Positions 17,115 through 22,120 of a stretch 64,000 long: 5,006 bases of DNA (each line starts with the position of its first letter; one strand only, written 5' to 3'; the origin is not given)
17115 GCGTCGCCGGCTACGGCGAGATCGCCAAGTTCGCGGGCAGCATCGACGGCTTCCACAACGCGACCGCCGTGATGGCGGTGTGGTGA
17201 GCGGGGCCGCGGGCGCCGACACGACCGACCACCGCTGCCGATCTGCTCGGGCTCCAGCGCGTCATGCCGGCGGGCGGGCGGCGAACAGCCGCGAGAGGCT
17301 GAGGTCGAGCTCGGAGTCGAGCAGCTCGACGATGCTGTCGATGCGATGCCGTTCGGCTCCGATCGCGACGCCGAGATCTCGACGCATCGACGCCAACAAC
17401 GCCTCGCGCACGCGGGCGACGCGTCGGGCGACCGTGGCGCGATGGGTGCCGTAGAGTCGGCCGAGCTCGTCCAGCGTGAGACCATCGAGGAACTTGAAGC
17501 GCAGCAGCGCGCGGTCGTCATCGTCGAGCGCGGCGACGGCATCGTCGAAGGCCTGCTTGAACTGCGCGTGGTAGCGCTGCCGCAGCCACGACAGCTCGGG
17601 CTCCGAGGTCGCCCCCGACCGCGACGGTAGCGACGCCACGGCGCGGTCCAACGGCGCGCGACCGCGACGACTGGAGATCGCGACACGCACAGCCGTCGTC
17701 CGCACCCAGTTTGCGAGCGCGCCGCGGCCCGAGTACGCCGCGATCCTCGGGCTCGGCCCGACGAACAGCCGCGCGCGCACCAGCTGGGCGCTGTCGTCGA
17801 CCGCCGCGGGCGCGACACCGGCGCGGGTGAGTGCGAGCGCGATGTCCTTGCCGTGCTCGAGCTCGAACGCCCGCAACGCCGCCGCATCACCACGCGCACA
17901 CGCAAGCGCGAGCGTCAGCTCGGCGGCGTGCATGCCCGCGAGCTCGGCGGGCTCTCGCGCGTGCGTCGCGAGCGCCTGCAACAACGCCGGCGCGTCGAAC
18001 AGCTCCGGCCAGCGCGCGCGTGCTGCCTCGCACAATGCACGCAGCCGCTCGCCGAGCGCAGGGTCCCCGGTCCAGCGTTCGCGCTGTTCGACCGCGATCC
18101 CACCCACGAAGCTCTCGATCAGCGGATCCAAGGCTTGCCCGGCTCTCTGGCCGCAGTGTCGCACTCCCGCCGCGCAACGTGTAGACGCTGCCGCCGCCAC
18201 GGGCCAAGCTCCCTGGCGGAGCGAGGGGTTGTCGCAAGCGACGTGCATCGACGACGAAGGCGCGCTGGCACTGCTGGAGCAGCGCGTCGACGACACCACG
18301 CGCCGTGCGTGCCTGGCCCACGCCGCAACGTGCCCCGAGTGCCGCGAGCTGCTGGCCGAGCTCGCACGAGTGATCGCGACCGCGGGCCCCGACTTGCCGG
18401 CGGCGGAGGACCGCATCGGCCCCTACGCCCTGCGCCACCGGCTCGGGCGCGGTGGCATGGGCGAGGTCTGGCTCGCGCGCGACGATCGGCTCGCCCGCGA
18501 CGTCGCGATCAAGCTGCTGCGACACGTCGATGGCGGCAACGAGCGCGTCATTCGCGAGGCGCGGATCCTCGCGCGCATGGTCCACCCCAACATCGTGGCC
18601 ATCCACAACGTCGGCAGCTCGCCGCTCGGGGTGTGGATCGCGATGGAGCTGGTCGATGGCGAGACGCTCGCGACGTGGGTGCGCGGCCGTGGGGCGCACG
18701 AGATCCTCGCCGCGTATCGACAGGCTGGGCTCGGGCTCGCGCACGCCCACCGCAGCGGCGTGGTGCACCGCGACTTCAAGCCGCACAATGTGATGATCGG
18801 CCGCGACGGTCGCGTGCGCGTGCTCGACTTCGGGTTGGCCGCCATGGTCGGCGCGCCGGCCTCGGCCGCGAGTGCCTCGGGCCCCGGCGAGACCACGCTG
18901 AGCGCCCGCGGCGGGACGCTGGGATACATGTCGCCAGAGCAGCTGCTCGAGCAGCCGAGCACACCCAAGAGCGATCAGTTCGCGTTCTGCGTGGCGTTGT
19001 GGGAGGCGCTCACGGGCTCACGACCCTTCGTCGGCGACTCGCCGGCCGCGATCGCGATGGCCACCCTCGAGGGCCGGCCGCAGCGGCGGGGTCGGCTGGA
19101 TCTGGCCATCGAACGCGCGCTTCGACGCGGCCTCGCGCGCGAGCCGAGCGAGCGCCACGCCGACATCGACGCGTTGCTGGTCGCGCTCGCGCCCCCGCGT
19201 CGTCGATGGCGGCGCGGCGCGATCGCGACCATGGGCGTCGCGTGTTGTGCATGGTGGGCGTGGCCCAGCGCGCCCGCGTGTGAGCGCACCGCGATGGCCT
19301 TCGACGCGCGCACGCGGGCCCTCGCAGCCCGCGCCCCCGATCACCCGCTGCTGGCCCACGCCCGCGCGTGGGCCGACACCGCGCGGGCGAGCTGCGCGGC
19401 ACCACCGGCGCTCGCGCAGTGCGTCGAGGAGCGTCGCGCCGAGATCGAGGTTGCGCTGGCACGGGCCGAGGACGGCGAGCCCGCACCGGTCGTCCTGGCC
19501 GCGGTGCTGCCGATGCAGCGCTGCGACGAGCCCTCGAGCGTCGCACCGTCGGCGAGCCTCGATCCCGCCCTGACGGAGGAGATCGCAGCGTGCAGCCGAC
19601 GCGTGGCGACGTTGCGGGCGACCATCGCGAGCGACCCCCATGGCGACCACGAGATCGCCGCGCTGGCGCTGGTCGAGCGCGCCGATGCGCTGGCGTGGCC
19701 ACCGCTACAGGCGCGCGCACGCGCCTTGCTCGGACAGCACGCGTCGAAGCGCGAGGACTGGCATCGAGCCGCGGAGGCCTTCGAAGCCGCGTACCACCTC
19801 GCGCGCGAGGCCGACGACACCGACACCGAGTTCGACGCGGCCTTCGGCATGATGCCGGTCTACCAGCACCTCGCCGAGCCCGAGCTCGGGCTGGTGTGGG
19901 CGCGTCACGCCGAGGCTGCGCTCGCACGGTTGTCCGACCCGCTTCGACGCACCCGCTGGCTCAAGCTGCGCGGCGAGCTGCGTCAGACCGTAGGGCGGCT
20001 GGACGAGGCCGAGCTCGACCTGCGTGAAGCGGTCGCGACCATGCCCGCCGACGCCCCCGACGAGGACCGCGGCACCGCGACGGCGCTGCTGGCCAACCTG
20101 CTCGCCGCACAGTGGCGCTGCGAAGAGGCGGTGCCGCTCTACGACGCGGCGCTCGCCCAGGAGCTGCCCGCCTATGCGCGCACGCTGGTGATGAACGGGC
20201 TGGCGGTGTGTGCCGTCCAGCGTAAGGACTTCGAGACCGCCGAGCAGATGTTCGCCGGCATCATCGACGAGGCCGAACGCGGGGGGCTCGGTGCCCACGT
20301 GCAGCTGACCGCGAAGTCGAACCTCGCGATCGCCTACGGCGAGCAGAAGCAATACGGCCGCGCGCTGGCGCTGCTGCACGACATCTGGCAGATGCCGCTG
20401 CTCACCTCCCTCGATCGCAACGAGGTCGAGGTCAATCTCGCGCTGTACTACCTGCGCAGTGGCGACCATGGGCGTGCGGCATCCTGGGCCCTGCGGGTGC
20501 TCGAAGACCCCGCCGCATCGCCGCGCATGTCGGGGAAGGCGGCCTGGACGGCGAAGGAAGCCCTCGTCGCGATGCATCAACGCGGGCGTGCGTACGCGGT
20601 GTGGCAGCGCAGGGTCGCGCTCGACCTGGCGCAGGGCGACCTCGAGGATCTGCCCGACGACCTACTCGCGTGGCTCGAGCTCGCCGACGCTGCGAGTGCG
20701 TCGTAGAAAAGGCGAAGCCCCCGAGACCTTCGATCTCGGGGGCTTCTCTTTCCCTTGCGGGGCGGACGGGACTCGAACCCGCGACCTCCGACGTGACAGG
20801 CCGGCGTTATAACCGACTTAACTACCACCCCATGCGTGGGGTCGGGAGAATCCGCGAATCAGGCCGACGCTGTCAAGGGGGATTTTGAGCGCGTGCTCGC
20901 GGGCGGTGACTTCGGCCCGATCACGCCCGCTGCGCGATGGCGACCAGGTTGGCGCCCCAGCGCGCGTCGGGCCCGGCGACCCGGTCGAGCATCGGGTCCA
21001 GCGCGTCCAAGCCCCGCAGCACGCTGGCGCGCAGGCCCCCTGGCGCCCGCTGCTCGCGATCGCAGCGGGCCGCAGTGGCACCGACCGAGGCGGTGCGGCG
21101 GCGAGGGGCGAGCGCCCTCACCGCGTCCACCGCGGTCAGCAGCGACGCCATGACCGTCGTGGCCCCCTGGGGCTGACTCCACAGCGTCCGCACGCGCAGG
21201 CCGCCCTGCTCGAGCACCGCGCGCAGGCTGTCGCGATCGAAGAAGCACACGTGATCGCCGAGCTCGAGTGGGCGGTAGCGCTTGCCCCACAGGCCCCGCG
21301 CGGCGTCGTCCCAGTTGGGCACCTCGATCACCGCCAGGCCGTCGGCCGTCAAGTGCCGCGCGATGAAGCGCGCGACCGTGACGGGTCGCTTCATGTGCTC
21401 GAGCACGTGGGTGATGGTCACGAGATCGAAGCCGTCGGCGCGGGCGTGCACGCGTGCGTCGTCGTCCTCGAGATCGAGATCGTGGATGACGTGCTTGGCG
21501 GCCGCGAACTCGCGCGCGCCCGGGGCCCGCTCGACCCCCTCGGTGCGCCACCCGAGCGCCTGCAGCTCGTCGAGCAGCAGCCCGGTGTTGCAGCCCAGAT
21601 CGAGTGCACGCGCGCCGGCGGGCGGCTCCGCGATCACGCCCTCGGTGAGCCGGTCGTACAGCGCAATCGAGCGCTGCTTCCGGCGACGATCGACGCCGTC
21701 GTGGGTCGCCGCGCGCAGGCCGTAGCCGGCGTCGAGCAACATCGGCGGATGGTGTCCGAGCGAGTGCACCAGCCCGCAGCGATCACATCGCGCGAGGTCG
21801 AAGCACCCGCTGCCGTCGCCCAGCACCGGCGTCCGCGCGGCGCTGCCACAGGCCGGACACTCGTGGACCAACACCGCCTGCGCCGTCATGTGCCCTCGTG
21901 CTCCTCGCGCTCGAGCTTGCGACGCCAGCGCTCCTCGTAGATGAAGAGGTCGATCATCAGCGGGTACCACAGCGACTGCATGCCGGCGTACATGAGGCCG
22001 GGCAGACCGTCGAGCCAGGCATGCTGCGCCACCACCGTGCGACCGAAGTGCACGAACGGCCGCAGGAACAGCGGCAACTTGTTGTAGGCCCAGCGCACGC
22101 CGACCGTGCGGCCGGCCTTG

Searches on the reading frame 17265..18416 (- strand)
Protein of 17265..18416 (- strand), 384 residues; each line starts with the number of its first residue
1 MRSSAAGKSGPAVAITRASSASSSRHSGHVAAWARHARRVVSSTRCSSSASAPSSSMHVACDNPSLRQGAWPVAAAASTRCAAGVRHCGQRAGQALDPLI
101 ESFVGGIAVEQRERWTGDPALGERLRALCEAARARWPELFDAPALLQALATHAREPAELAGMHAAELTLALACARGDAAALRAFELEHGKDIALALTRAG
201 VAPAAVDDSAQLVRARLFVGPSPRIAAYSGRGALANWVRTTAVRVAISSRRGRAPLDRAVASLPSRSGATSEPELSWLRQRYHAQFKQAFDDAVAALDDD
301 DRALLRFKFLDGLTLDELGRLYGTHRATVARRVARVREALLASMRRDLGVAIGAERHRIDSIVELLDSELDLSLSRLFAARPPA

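Call 45: search_protein_families(library=pfam, proteins=[window:17265-18416:-], max_evalue=0.001)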
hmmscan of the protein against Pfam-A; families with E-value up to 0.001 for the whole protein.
window:17265-18416:- (384 aa): 2 families
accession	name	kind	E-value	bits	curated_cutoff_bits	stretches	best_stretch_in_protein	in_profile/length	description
PF08281.18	Sigma70_r4_2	-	6.1e-07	29.4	25.7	1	288-340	2-54/54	Sigma-70, region 4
PF04545.22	Sigma70_r4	-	0.00025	20.9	24.1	1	294-340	2-48/50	Sigma-70, region 4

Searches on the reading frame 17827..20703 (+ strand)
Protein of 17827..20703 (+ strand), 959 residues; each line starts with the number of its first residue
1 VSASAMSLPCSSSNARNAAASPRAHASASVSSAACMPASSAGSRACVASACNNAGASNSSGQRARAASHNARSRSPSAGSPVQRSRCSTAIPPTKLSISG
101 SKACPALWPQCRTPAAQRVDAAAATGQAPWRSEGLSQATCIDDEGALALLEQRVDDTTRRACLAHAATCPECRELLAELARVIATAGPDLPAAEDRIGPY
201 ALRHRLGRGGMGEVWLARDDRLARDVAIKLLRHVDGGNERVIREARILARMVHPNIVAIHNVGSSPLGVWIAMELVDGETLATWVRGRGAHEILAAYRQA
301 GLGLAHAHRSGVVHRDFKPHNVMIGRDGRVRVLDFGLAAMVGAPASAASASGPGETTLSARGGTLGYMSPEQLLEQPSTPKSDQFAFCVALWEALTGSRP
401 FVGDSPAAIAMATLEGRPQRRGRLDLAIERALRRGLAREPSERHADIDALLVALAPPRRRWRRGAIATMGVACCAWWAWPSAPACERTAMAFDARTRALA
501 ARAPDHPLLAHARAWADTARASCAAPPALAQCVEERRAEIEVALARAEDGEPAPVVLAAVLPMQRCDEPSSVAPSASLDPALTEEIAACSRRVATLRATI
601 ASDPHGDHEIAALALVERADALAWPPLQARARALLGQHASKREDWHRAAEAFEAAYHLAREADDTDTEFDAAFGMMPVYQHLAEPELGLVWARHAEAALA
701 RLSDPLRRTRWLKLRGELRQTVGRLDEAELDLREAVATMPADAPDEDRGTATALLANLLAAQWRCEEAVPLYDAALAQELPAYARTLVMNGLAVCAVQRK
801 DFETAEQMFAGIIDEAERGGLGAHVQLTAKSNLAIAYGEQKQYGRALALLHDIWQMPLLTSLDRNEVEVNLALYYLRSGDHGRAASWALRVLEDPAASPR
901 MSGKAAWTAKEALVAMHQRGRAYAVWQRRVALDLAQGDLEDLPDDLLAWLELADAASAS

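Call 45: search_protein_families(library=pfam, proteins=[window:17827-20703:+], max_evalue=0.001)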
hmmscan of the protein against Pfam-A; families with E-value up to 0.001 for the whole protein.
window:17827-20703:+ (959 aa): 5 families
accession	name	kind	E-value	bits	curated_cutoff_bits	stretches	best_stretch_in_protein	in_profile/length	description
PF00069.31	Pkinase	-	8.4e-38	130.7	31.7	1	200-408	1-204/263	Protein kinase domain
PF07714.23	PK_Tyr_Ser-Thr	-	1.1e-26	94.1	23.1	1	202-443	3-248/258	Protein tyrosine and serine/threonine kinase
PF13424.12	TPR_12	-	5.5e-06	26.9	30.1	1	788-850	5-68/77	Tetratricopeptide repeat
PF13374.12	TPR_10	-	4.9e-05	23.6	27.5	0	827-854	2-29/42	Tetratricopeptide repeat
PF12688.13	TPR_5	-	0.00035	21.2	24.2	1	699-787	29-112/119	Tetratrico peptide repeat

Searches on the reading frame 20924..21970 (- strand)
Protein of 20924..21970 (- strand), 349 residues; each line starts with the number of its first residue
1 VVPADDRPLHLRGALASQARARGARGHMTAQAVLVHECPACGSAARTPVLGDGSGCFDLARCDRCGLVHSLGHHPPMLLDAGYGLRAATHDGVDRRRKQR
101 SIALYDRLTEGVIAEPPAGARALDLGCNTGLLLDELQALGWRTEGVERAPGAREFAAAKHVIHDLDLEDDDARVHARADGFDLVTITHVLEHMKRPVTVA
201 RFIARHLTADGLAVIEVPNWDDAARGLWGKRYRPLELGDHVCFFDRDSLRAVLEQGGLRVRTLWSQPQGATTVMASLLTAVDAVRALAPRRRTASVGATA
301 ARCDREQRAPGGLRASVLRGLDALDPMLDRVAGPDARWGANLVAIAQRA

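Call 45: search_protein_families(library=pfam, proteins=[window:20924-21970:-], max_evalue=0.001)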
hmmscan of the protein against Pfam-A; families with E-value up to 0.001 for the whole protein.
window:20924-21970:- (349 aa): 5 families
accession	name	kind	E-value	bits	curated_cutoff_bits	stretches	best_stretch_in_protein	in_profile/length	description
PF13489.12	Methyltransf_23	-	2.8e-25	89.4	27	1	104-262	8-163/164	Methyltransferase domain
PF08242.18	Methyltransf_12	-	9.1e-11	42.8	30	1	123-212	1-97/98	Methyltransferase domain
PF08241.18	Methyltransf_11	-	1.3e-10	42.2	21.2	1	123-215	1-95/95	Methyltransferase domain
PF13649.12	Methyltransf_25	-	3.1e-07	31.4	27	1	123-211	2-97/97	Methyltransferase domain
PF07021.18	MetW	-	1.1e-05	25.6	21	1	117-220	12-112/193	Methionine biosynthesis protein MetW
